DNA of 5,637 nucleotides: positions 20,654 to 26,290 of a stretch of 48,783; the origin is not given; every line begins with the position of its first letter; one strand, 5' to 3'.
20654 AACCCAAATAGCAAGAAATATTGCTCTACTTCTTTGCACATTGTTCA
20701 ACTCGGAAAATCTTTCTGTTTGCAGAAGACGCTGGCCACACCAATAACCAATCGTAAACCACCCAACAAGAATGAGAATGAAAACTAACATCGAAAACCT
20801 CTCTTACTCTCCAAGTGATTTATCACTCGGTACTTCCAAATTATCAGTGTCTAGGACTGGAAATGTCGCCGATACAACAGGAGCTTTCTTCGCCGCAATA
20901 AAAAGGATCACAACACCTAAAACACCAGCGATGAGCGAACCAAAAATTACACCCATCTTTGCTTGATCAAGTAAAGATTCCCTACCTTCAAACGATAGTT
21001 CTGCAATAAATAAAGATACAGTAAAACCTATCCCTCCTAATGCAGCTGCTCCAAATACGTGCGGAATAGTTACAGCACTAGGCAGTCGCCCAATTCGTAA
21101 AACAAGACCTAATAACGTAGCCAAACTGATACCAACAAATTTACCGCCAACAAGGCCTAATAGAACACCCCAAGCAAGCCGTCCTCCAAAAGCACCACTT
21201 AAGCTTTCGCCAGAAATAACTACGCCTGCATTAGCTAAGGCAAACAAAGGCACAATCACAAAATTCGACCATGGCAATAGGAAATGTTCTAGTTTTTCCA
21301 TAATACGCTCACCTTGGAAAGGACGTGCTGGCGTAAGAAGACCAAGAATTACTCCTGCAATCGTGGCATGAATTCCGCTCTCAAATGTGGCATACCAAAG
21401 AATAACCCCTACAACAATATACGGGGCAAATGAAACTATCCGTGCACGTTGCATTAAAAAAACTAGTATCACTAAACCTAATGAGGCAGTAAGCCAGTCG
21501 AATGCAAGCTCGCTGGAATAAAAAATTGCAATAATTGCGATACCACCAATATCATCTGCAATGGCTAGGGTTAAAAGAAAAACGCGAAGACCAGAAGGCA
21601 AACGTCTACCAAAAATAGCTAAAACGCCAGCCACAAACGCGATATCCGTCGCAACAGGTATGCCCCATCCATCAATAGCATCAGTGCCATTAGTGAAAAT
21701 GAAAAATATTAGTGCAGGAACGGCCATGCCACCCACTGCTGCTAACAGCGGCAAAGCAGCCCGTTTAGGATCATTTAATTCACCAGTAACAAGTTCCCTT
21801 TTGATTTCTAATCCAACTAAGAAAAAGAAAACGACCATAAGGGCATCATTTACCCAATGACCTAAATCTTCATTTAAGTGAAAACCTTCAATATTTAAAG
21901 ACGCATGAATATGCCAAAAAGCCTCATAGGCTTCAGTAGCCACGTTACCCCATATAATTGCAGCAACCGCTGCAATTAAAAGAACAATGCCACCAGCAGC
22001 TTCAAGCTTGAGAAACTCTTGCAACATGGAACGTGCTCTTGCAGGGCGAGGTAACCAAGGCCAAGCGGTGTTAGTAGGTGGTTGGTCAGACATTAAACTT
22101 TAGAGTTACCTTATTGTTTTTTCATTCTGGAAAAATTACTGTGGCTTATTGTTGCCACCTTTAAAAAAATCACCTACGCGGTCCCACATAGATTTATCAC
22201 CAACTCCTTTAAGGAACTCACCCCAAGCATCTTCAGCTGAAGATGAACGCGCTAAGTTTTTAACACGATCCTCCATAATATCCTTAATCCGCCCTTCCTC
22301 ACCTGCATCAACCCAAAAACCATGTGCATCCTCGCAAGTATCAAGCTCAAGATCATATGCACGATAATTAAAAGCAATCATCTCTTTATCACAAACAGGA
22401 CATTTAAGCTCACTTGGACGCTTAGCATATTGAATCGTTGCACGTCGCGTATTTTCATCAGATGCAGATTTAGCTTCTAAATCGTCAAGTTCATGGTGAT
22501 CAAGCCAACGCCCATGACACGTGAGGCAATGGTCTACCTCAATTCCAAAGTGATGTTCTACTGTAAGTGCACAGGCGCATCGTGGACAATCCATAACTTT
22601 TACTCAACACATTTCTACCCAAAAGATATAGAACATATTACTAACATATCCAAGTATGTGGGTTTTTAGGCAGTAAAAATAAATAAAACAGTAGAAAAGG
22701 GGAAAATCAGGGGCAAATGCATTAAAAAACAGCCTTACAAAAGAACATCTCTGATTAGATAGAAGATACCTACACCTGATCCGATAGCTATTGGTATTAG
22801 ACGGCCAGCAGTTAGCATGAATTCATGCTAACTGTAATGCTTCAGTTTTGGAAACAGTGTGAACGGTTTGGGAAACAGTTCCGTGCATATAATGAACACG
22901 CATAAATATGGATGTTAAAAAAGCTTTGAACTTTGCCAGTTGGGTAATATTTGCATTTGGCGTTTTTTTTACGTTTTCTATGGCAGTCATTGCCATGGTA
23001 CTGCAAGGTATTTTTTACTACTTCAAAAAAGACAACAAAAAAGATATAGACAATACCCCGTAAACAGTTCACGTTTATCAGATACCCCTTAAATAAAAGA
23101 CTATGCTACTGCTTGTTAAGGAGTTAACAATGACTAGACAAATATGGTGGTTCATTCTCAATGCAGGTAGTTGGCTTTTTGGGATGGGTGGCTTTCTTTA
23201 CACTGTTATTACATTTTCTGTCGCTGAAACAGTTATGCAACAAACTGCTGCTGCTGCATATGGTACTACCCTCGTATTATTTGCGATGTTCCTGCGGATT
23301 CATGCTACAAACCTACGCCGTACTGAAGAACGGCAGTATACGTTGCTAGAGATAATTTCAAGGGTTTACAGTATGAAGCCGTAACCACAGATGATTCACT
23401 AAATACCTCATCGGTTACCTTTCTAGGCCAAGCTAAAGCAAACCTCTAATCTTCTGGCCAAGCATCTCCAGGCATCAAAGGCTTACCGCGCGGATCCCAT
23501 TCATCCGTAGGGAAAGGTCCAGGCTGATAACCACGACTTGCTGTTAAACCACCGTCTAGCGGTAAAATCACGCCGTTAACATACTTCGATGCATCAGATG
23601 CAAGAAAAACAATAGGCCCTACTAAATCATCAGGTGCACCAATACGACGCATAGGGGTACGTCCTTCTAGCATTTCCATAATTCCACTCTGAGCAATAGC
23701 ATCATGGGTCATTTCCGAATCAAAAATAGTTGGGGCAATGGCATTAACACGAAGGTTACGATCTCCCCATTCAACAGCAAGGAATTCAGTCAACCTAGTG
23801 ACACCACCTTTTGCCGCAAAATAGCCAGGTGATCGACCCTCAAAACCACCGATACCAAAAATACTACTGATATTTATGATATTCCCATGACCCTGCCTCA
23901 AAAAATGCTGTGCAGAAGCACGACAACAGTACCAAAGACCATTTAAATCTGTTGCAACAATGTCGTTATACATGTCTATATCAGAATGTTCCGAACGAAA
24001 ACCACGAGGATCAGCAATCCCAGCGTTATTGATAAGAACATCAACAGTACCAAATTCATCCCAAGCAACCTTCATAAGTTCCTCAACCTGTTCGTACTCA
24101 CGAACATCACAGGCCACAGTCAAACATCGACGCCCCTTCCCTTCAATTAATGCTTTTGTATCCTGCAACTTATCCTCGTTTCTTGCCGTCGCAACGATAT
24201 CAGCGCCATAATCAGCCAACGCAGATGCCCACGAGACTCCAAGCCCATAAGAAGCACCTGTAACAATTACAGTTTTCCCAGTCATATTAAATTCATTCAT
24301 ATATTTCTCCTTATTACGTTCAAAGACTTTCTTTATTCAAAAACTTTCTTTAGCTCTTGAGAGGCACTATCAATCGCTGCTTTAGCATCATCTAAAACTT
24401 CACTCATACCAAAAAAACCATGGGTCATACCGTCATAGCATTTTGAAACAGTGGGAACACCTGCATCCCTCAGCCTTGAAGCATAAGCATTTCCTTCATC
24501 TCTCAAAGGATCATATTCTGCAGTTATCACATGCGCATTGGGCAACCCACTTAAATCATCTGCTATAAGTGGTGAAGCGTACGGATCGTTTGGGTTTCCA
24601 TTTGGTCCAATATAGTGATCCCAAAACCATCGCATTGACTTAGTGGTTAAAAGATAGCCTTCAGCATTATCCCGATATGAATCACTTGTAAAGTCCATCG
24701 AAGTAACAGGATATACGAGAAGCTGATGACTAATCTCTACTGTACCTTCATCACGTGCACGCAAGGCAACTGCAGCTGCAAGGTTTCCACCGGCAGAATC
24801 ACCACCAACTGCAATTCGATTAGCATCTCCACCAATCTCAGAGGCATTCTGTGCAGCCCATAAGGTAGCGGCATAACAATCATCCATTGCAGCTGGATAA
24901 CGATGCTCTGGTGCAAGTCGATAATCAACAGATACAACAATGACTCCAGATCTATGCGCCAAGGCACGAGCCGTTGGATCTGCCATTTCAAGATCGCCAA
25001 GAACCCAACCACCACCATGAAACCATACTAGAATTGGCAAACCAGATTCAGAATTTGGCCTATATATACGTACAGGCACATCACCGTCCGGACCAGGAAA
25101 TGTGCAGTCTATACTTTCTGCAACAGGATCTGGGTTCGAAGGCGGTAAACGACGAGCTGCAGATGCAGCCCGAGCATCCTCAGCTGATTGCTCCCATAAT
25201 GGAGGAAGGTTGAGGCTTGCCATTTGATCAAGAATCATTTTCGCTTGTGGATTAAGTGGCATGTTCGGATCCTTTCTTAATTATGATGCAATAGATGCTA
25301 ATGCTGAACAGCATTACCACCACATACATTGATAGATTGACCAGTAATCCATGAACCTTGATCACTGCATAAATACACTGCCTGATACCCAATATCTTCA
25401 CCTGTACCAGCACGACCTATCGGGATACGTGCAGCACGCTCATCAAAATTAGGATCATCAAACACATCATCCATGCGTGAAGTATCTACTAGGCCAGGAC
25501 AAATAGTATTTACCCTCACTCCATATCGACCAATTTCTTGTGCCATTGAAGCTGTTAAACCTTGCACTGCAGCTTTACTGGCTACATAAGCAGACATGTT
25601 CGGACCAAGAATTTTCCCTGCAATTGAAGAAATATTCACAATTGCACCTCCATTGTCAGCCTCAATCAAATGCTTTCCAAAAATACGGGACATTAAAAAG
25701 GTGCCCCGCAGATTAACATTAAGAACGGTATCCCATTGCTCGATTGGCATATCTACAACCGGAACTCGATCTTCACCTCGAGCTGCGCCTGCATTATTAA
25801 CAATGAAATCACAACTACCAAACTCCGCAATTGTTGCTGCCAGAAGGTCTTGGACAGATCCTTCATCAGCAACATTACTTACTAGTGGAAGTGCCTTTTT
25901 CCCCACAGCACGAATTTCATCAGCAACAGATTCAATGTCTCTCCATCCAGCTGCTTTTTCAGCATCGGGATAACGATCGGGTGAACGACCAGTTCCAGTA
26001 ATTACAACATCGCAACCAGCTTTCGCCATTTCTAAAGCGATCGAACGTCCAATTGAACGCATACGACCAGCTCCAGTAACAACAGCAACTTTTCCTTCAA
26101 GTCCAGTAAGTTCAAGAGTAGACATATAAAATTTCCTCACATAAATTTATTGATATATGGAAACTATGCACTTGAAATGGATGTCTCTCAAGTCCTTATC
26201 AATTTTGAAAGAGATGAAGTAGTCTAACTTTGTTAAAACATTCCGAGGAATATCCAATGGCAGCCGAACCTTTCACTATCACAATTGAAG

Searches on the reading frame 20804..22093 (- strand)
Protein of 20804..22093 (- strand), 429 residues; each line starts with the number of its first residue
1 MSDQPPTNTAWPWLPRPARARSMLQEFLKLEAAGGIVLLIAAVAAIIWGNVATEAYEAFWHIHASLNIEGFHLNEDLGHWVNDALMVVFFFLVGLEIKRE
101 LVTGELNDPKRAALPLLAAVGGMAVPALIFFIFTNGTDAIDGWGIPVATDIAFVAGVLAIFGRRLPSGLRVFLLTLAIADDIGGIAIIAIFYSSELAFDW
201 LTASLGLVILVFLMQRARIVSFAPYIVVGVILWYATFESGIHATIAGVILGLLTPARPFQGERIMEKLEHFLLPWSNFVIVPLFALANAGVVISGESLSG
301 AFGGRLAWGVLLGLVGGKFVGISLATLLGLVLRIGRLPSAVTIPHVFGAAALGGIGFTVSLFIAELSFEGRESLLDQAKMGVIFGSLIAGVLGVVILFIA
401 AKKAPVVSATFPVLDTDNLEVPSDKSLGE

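Call 39: search_protein_families(library=pfam, proteins=[window:20804-22093:-], max_evalue=0.0001)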
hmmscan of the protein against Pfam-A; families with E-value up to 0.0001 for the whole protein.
window:20804-22093:- (429 aa): 1 family
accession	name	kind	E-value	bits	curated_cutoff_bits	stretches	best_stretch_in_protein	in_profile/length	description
PF06965.17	Na_H_antiport_1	-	2.3e-138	461.6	23.5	1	26-397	2-374/374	Na+/H+ antiporter 1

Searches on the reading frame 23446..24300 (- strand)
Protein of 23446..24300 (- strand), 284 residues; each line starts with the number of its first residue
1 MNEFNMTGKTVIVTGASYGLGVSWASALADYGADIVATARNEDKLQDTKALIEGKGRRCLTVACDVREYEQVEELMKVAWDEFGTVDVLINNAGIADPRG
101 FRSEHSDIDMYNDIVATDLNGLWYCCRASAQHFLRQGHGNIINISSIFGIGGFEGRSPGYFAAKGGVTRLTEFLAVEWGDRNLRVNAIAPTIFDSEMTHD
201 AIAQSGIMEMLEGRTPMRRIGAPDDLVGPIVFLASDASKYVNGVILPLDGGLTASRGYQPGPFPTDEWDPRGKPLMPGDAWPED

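Call 39: search_protein_families(library=pfam, proteins=[window:23446-24300:-], max_evalue=0.0001)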
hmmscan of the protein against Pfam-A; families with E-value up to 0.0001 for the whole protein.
window:23446-24300:- (284 aa): 3 families
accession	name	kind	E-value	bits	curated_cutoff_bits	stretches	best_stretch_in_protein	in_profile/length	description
PF13561.12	adh_short_C2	-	1.2e-53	182.5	27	1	15-253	1-236/236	Enoyl-(Acyl carrier protein) reductase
PF00106.31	adh_short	-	2.6e-47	161.3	26.6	1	9-202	1-191/195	short chain dehydrogenase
PF08659.16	KR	-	5.3e-11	43.2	22.6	1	10-163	2-152/180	KR domain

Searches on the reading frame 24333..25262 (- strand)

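Call 39: search_protein_families(library=pfam, proteins=[window:24333-25262:-], max_evalue=0.0001)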
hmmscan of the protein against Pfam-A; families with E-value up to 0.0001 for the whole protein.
window:24333-25262:- (309 aa): 3 families
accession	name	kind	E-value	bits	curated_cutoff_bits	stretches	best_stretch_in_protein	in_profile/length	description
PF07859.19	Abhydrolase_3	-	6.2e-82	274.8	25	1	78-284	1-209/210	alpha/beta hydrolase fold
PF20434.5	BD-FAE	-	9.1e-24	84.6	26.8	1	66-172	3-113/215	BD-FAE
PF00135.34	COesterase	-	4e-16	59.5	27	1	66-173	90-208/515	Carboxylesterase family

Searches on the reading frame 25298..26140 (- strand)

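Call 39: search_protein_families(library=pfam, proteins=[window:25298-26140:-], max_evalue=0.0001)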
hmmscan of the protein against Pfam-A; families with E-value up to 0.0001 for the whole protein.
window:25298-26140:- (280 aa): 4 families
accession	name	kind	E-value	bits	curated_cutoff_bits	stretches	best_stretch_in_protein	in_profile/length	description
PF13561.12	adh_short_C2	-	3.5e-58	197.4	27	1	23-275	1-234/236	Enoyl-(Acyl carrier protein) reductase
PF00106.31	adh_short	-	1e-47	162.6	26.6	1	17-228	1-192/195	short chain dehydrogenase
PF08659.16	KR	-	2.2e-09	37.9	22.6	1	21-201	5-165/180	KR domain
PF23441.1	SDR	-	1.1e-05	25.4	27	1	86-275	66-254/258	SDR-like rossmann domain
